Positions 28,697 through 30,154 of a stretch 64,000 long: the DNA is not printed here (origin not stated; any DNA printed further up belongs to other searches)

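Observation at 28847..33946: PrpF-like, PrpD-like and short LeuCD-like genes in a catabolic setting, pointing to an itaconate/citraconate/(R)-citramalate-type hydro-lyase cascade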

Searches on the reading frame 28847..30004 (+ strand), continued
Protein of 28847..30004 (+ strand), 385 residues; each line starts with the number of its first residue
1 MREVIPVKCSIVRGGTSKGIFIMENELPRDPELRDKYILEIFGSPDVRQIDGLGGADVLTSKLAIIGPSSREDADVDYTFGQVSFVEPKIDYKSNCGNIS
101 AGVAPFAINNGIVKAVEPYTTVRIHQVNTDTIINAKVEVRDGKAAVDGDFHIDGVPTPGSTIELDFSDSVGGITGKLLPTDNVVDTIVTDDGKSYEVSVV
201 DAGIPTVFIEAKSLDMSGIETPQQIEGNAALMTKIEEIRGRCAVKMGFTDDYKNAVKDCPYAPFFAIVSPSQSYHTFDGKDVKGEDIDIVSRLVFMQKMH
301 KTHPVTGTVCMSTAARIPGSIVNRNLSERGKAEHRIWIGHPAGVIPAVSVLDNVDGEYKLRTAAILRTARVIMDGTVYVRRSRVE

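Call 19: search_solved_structures(query=window:28847-30004:+, max_evalue=0.00001, show_alignments=3)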
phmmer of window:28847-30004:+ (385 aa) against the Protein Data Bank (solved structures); distinct sequences matched with E-value up to 0.00001: 8.
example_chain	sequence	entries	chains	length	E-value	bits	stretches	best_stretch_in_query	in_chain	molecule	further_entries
3g7k_A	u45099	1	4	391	6.2e-125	420.2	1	5-383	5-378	3-methylitaconate isomerase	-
2pvz_A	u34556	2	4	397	2.6e-73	250.3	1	5-379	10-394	PrpF methylaconitate isomerase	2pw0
5k87_A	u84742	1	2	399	9.8e-73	248.4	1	5-379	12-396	2-methyl-aconitate isomerase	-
2h9f_A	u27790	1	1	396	1.7e-68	234.4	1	7-379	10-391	Hypothetical protein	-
6otv_A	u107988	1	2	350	2e-60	207.9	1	7-379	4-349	Putative isomerase YbhH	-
6p3j_A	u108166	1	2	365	2.7e-57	197.6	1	7-380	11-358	(4E)-oxalomesaconate Delta-isomerase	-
6p3h_A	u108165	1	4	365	1.7e-56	194.9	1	7-380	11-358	(4E)-oxalomesaconate Delta-isomerase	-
6p3k_A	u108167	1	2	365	8.4e-56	192.7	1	7-380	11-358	(4E)-oxalomesaconate Delta-isomerase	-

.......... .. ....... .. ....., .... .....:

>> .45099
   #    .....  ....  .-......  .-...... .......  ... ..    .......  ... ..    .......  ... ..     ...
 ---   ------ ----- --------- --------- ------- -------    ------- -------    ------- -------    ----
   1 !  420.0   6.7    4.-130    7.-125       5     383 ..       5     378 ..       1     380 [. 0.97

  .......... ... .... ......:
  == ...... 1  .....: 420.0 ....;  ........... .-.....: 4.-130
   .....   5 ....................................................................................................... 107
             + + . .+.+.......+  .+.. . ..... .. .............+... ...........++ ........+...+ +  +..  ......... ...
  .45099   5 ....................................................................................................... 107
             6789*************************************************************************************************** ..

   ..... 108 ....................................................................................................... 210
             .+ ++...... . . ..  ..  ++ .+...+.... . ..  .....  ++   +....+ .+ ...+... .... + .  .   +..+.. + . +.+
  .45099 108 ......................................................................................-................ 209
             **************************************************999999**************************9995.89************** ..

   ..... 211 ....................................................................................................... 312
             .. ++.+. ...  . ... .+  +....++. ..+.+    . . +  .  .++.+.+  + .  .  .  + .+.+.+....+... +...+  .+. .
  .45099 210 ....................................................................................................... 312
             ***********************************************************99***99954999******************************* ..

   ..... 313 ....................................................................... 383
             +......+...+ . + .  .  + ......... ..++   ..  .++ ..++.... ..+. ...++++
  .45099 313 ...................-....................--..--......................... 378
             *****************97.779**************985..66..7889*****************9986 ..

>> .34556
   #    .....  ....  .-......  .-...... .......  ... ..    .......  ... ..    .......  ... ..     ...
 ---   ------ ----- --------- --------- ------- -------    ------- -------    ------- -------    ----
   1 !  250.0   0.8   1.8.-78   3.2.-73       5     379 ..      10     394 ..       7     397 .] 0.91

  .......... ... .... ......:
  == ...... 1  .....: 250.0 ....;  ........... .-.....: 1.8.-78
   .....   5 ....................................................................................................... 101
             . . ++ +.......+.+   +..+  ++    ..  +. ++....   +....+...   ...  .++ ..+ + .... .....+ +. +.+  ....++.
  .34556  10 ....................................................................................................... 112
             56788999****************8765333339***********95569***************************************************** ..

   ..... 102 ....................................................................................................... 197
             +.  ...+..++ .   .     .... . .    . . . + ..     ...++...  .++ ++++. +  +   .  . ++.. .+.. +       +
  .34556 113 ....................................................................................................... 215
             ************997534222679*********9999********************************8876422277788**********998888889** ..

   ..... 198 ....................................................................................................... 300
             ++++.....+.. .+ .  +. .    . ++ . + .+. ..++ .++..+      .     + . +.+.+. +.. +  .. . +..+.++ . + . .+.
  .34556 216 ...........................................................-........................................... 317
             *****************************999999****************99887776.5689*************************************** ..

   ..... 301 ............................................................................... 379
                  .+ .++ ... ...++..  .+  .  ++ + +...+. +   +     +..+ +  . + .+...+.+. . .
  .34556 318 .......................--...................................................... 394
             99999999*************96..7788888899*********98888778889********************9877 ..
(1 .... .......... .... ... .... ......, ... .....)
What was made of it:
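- The nearest characterised isomerase is 3-methylitaconate isomerase (call 19). The isomerase is Mii-like (call 19).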
